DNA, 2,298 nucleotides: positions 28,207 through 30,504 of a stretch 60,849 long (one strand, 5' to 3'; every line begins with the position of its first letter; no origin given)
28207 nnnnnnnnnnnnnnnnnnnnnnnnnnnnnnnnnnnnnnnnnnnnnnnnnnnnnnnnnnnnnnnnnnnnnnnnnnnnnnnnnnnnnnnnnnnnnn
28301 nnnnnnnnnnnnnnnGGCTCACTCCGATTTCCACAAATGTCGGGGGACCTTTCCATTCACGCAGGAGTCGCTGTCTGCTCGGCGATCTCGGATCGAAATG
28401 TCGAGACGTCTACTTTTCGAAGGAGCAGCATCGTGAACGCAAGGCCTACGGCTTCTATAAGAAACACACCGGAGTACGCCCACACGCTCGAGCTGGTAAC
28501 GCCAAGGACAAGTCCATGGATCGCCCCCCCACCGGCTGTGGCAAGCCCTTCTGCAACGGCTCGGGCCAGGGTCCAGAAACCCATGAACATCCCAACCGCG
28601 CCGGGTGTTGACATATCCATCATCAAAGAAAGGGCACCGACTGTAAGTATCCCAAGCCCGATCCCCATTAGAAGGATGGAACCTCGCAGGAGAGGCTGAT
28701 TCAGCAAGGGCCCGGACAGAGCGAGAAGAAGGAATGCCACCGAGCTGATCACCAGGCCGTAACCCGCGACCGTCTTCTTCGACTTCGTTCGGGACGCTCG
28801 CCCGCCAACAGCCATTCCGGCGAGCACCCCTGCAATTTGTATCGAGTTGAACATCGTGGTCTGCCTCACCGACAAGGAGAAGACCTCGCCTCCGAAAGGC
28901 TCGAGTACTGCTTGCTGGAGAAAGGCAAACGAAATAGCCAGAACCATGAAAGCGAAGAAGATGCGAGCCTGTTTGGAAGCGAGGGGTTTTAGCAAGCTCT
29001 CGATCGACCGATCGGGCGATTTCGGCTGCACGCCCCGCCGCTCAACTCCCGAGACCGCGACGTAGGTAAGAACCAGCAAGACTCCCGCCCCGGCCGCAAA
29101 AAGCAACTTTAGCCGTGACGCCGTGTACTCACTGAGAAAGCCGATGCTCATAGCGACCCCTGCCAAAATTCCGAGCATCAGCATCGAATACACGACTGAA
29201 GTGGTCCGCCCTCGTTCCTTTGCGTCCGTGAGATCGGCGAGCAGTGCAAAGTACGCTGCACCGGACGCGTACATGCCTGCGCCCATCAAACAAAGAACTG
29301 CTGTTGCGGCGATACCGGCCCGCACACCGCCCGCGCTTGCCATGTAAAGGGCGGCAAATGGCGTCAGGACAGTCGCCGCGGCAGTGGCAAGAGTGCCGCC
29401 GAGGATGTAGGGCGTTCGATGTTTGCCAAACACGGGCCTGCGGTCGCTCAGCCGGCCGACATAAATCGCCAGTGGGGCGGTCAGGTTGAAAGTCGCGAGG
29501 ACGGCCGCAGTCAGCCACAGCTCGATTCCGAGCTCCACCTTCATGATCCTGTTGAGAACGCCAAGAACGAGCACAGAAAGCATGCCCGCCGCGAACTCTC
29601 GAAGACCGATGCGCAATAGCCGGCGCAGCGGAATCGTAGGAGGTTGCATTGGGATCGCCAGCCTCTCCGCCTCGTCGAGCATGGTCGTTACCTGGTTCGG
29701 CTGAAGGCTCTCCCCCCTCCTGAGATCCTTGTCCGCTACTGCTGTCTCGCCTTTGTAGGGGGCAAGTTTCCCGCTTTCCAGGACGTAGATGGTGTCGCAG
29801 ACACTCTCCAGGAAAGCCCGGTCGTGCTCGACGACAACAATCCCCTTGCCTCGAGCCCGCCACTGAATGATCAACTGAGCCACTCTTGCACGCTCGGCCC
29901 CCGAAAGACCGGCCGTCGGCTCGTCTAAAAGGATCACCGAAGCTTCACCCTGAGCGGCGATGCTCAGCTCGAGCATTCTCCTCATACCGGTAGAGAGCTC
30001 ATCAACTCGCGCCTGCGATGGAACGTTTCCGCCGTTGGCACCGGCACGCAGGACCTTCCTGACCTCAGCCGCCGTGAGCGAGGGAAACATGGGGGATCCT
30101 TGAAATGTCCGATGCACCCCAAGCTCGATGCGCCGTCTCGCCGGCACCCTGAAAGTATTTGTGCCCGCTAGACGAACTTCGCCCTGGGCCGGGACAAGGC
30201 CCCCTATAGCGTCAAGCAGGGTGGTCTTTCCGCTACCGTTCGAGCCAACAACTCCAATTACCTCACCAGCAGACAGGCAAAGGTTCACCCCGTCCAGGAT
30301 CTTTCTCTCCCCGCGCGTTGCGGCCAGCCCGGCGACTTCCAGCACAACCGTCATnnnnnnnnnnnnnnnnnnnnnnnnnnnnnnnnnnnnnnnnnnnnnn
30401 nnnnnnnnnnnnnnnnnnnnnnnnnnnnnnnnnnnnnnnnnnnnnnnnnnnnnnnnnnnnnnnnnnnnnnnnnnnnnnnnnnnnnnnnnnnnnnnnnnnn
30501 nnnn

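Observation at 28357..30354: ABC ATPase covalently fused to a PucC/BCD-family MFS domain: a primary/secondary transporter chimera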

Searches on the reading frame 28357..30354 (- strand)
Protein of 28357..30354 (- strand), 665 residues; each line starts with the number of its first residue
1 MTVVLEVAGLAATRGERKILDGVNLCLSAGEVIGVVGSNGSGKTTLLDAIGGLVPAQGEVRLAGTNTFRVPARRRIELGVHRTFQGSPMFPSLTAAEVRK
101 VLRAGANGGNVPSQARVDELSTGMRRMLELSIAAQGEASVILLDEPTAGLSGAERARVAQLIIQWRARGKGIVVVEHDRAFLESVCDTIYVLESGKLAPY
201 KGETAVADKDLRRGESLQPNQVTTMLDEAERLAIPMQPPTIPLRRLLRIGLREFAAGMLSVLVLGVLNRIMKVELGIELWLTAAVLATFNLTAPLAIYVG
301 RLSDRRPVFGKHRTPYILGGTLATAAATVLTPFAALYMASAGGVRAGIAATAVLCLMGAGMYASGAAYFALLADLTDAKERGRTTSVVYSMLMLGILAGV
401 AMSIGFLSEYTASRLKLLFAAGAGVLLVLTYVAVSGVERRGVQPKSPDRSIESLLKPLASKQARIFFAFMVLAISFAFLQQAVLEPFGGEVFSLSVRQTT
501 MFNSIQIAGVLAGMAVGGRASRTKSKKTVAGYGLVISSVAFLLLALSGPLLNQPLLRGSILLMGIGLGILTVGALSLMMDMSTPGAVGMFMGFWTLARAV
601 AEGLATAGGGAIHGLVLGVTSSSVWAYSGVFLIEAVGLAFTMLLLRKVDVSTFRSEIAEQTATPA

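Call 3: search_protein_families(library=pfam, proteins=[window:28357-30354:-], max_evalue=0.01)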
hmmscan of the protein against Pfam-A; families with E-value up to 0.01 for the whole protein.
window:28357-30354:- (665 aa): 7 families
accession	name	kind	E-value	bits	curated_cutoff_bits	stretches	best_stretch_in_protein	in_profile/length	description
PF03209.21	PUCC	-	3.1e-71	241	21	1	266-651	1-399/401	PUCC protein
PF00005.33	ABC_tran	-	3.7e-21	76.6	25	1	20-148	1-137/137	ABC transporter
PF07690.21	MFS_1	-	1.4e-18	67.3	33.4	1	255-605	7-346/347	Major Facilitator Superfamily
PF13304.12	AAA_21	-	1.1e-07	32.7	27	1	33-53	2-22/304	AAA domain, putative AbiEii toxin, Type IV TA system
PF02463.25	SMC_N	-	1.6e-05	24.9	40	0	32-50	26-44/220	RecF/RecN/SMC N terminal domain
PF13555.12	AAA_29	-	8.8e-05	22.6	27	1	32-55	24-47/61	P-loop containing region of AAA domain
PF13476.12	AAA_23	-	0.0022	19.1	27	1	32-50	21-39/201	AAA domain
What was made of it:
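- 29755..30354 (-): NBD2: a LivG-like ABC ATPase, residues 1-200 of the fusion. Its ATG overlaps the NBD1 stop (ATGA). Pfam ABC_tran 3.7e-21 (call 3).
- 28360..29613 (-): PucC/BCD-family MFS domain, 12 TM helices, residues 248-665, with MFS motif A (G300..S303 D304 R..R313) between TM2 and TM3. Pfam PUCC 3.1e-71, full length (call 3).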

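Call 4: search_protein_families(library=ncbifam, proteins=[window:28357-30354:-], max_evalue=0.01)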
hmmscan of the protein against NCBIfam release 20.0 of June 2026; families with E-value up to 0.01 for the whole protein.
window:28357-30354:- (665 aa): 191 families (the best 25 are shown)
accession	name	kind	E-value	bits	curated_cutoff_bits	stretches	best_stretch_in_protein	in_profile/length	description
TIGR03411.1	urea_trans_UrtD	equivalog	7.7e-32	110.9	304.1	2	116-197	140-220/242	urea ABC transporter ATP-binding protein UrtD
NF000355.4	ribo_prot_ABC_F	equivalog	3.9e-26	92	380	1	7-203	5-198/499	ribosomal protection-like ABC-F family protein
TIGR04406.1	LPS_export_lptB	equivalog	1.1e-25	90.3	240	2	5-97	2-95/239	LPS export ABC transporter ATP-binding protein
TIGR03410.1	urea_trans_UrtE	equivalog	1.6e-24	86.7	285.8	1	5-210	1-223/230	urea ABC transporter ATP-binding subunit UrtE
NF008449.1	PRK11300.1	equivalog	3.7e-24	85.4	362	2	3-97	4-99/255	high-affinity branched-chain amino acid ABC transporter ATP-binding protein LivG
NF010068.0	PRK13548.1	equivalog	1.1e-23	83.7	261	2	2-72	3-74/261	heme ABC transporter ATP-binding protein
TIGR01188.1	drrA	subfamily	2.4e-23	82.9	312.45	2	115-200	120-205/302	daunorubicin resistance ABC transporter, ATP-binding protein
NF008442.0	PRK11288.1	equivalog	7.5e-23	80.6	689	1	4-198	7-222/504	L-arabinose ABC transporter ATP-binding protein AraG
TIGR04521.1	ECF_ATPase_2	equivalog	4.9e-22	78.3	330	2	119-237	144-264/279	energy-coupling factor transporter ATPase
NF007082.0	PRK09536.1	equivalog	8.8e-21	74.4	537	2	4-67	3-67/402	corrinoid ABC transporter ATPase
TIGR03873.1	F420-0_ABC_ATP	hypoth_equivalog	1.7e-20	73.4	372.4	2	5-76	2-74/256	putative F420-0 ABC transporter ATP-binding protein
TIGR03375.1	type_I_sec_LssB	subfamily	2.5e-20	72.3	693.1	2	85-200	569-682/696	type I secretion system permease/ATPase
NF011967.0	PRK15439.1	equivalog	2.9e-20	72.2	586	1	4-232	11-251/510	autoinducer 2 ABC transporter ATP-binding protein LsrA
NF040873.1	AztA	equivalog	2.2e-19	69.8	220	1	16-184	4-184/191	zinc ABC transporter ATP-binding protein AztA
TIGR03719.1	ABC_ABC_ChvD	subfamily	2.7e-19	69.2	806.75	2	112-204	154-243/552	energy-dependent translational throttle protein EttA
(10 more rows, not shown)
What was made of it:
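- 29755..30354 (-): NCBIfam best hit UrtD/LivG-type (call 4).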

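Call 5: find_homologous_proteins(query=window:28357-30354:-)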
Query window:28357-30354:- (665 aa): 1146 proteins with E <= 0.001 among 8000 candidates; the best 120 are listed.
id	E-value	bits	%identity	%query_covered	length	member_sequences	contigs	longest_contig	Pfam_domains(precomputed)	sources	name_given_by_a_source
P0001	0.0e+0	1389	100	100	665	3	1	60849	PF00005.34,PF03209.22,PF02463.26,PF07690.22,PF13304.13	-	-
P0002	3.1e-155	536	47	99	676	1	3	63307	PF13347.13,PF00005.34,PF03209.22,PF07690.22,PF13304.13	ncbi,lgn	-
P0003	1.7e-141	491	45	97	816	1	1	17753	PF00005.34,PF03209.22,PF07690.22,PF13304.13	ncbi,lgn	-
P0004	9.3e-141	488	46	97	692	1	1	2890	PF00005.34,PF03209.22,PF07690.22,PF13304.13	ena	-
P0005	7.8e-139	482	44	98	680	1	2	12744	PF00005.34,PF03209.22,PF02463.26,PF07690.22,PF13304.13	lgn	-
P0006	2.4e-137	477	44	99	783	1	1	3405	PF00005.34,PF03209.22,PF02463.26,PF07690.22,PF13304.13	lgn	-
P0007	1.3e-135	471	43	96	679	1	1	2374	PF00005.34,PF03209.22,PF07690.22,PF13304.13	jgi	jgi:BCD family chlorophyll transporter-like MFS transporter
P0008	9.8e-135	469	44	97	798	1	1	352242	PF00005.34,PF03209.22,PF02463.26,PF00083.31,PF07690.22,PF13304.13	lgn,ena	-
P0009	5.6e-134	466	44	99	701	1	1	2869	PF00005.34,PF03209.22,PF02463.26,PF07690.22,PF13304.13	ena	-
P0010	9.2e-134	465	44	98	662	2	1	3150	PF00005.34,PF13555.13,PF03209.22,PF07690.22,PF13304.13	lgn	-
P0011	3.0e-133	464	43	98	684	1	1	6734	PF00005.34,PF13476.13,PF03092.23,PF13555.13,PF03209.22,PF02463.26,PF07690.22,PF13304.13,PF13191.13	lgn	-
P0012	5.5e-132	459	42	98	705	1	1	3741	PF13347.13,PF00005.34,PF13476.13,PF13555.13,PF03209.22,PF07690.22,PF13304.13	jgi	jgi:BCD family chlorophyll transporter-like MFS transporter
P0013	3.1e-131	457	43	97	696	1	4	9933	PF00005.34,PF03209.22,PF07690.22,PF13304.13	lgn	-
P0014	2.0e-130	454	43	97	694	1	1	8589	PF00005.34,PF03209.22,PF02463.26,PF07690.22,PF13304.13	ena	-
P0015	7.4e-130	452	43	99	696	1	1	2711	PF00005.34,PF03209.22,PF07690.22,PF13304.13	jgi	jgi:BCD family chlorophyll transporter-like MFS transporter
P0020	3.2e-129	450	44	99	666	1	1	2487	PF14258.13,PF00005.34,PF13555.13,PF03209.22,PF07690.22,PF13304.13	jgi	jgi:MFS transporter, BCD family, chlorophyll transporter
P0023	1.6e-128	448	42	99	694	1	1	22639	PF00005.34,PF03092.23,PF13555.13,PF03209.22,PF02463.26,PF07690.22,PF13304.13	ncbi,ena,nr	ncbi:MAG TPA: MFS transporter [Actinomycetota bacterium]|nr:MFS transporter [Actinomycetota bacteriu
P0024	2.1e-128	448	42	97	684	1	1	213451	PF13604.13,PF00005.34,PF03209.22,PF02463.26,PF07690.22,PF13304.13,PF13191.13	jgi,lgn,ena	-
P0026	6.0e-128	446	43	97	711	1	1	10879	PF00005.34,PF03209.22,PF07690.22,PF13304.13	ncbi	ncbi:MAG: MFS transporter [Acidimicrobiales bacterium]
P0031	2.0e-127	444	43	99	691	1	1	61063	PF00005.34,PF03209.22,PF07690.22,PF13304.13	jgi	jgi:BCD family chlorophyll transporter-like MFS transporter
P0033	3.0e-127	444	43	99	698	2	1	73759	PF00005.34,PF13476.13,PF13555.13,PF03209.22,PF02463.26,PF07690.22,PF13304.13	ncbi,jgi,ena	ncbi:MAG TPA: MFS transporter [Actinomycetota bacterium]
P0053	1.2e-122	429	41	99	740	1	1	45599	PF13347.13,PF00005.34,PF03209.22,PF07690.22,PF13304.13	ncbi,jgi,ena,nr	ncbi:MAG TPA: MFS transporter [Actinomycetota bacterium]|nr:MFS transporter [Actinomycetota bacteriu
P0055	1.5e-122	428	40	99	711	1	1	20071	PF13347.13,PF00005.34,PF13555.13,PF03209.22,PF07690.22,PF13304.13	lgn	-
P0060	3.2e-122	427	41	98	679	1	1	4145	PF00005.34,PF13476.13,PF13555.13,PF03209.22,PF02463.26,PF07690.22,PF13304.13,PF13191.13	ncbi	-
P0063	8.5e-121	422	40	97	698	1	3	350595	PF13347.13,PF00005.34,PF13476.13,PF03092.23,PF03209.22,PF02463.26,PF07690.22,PF13304.13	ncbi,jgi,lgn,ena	ncbi:MAG TPA: MFS transporter [Actinomycetota bacterium]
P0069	1.2e-118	415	40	98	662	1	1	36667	PF00005.34,PF13476.13,PF13555.13,PF03209.22,PF02463.26,PF07690.22,PF13304.13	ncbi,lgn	ncbi:MAG: MFS transporter [Actinomycetota bacterium]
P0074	1.7e-116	408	40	98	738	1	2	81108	PF00005.34,PF03092.23,PF13555.13,PF03209.22,PF02463.26,PF07690.22,PF13304.13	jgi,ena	jgi:BCD family chlorophyll transporter-like MFS transporter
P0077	1.6e-110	389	51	61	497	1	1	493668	PF03209.22,PF07690.22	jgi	jgi:BCD family chlorophyll transporter-like MFS transporter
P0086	2.0e-105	372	49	63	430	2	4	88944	PF03092.23,PF03209.22,PF07690.22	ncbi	-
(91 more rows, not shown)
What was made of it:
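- Call 5 lists 76 fused clusters.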

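Call 8: find_encoding_contigs(protein=P0008, flank=8000, max_places=2)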
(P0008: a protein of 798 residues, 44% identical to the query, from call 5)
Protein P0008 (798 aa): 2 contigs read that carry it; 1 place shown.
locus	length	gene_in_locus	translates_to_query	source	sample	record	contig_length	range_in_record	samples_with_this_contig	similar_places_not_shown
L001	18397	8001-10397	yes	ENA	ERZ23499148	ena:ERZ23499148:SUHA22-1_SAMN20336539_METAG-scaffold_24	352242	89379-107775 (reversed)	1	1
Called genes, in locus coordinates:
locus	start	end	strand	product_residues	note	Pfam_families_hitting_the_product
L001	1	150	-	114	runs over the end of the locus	-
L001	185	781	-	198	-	PF00440:TetR_N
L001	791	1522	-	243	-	PF01126:Heme_oxygenase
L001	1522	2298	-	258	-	PF01126:Heme_oxygenase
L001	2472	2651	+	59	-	-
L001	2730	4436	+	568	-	PF13458:Peripla_BP_6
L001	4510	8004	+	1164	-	PF02653:BPD_transp_2, PF00005:ABC_tran, PF13304:AAA_21 (faint)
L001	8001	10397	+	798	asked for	PF00005:ABC_tran, PF02463:SMC_N (faint), PF13304:AAA_21 (faint), PF00083:Sugar_tr (faint), PF03209:PUCC, PF07690:MFS_1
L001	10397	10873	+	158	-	-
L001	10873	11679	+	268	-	PF08894:DUF1838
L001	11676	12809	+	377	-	PF01988:VIT1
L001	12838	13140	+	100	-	PF10615:DUF2470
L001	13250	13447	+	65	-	PF04324:Fer2_BFD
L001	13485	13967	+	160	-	PF00210:Ferritin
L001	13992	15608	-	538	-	PF02012:BNR (faint), PF13088:BNR_2 (weak)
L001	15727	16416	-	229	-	PF00392:GntR, PF13412:HTH_24 (faint), PF07729:FCD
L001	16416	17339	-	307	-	PF00682:HMGL-like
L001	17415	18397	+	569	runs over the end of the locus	PF00795:CN_hydrolase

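Call 9: find_encoding_contigs(protein=P0063, flank=8000, max_places=2)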
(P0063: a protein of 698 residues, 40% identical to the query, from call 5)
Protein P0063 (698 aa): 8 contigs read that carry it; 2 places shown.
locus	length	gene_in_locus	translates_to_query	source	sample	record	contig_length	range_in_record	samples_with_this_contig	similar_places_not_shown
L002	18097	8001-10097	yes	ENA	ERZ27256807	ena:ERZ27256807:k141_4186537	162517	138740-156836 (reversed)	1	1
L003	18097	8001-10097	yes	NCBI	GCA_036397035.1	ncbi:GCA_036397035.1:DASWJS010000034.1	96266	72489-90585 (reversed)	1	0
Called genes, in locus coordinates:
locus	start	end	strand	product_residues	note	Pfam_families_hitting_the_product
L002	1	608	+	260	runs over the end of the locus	PF00106:adh_short, PF08659:KR, PF13561:adh_short_C2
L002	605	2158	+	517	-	PF00501:AMP-binding, PF13193:AMP-binding_C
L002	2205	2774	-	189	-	-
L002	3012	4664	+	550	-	PF13458:Peripla_BP_6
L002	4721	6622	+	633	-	PF02653:BPD_transp_2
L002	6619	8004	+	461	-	PF00005:ABC_tran, PF13304:AAA_21 (faint)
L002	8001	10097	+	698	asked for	PF00005:ABC_tran, PF02463:SMC_N (faint), PF13476:AAA_23 (weak), PF13304:AAA_21 (faint), PF07690:MFS_1, PF03092:BT1, PF03209:PUCC, PF13347:MFS_2 (weak)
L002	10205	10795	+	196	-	-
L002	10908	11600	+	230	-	-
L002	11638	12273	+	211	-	-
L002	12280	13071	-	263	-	PF03328:HpcH_HpaI, PF15617:C-C_Bond_Lyase (faint)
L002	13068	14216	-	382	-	PF02771:Acyl-CoA_dh_N, PF02770:Acyl-CoA_dh_M, PF00441:Acyl-CoA_dh_1, PF08028:Acyl-CoA_dh_2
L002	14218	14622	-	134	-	PF12172:zf-ChsH2, PF01796:OB_ChsH2_C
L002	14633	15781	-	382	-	PF02803:Thiolase_C (faint), PF22691:Thiolase_C_1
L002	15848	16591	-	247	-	PF03992:ABM (faint)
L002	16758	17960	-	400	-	PF02720:DUF222, PF01844:HNH (weak)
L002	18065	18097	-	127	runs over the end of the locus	PF01575:MaoC_dehydratas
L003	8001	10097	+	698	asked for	PF00005:ABC_tran, PF02463:SMC_N (faint), PF13476:AAA_23 (weak), PF13304:AAA_21 (faint), PF07690:MFS_1, PF03092:BT1, PF03209:PUCC, PF13347:MFS_2 (weak)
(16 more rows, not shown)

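Call 10: find_encoding_contigs(protein=P0077, flank=8000, max_places=2)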
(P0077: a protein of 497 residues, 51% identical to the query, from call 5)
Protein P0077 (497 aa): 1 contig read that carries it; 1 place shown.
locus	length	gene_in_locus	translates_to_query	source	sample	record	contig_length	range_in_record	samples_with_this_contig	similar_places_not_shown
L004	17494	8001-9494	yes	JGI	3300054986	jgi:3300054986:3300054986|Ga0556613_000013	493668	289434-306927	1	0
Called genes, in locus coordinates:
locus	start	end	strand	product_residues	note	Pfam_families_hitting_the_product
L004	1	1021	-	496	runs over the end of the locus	PF00171:Aldedh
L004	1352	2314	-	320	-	PF01180:DHO_dh, PF01207:Dus (faint), PF03060:NMO (faint), PF00977:His_biosynth (faint)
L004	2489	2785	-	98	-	-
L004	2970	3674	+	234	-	PF13412:HTH_24 (weak)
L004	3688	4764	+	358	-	PF01883:FeS_assembly_P, PF00142:Fer4_NifH (faint), PF01656:CbiA, PF09140:MipZ, PF10609:ParA, PF13614:AAA_31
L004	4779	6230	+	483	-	-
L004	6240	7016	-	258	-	PF01255:Prenyltransf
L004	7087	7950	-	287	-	PF01555:N6_N4_Mtase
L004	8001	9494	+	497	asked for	PF07690:MFS_1, PF03209:PUCC, PF07690:MFS_1 (weak)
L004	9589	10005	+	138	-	PF00196:GerE, PF08281:Sigma70_r4_2 (faint)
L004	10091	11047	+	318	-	PF00106:adh_short (weak), PF01073:3Beta_HSD, PF01370:Epimerase, PF02719:Polysacc_synt_2, PF04321:RmlD_sub_bind, PF05368:NmrA (weak), PF16363:GDP_Man_Dehyd, PF13460:NAD_binding_10, +1 more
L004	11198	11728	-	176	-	PF02577:BFN_dom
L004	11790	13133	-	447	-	PF05977:MFS_3, PF13347:MFS_2 (weak), PF07690:MFS_1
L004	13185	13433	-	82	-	PF06107:DUF951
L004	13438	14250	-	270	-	PF00215:OMPdecase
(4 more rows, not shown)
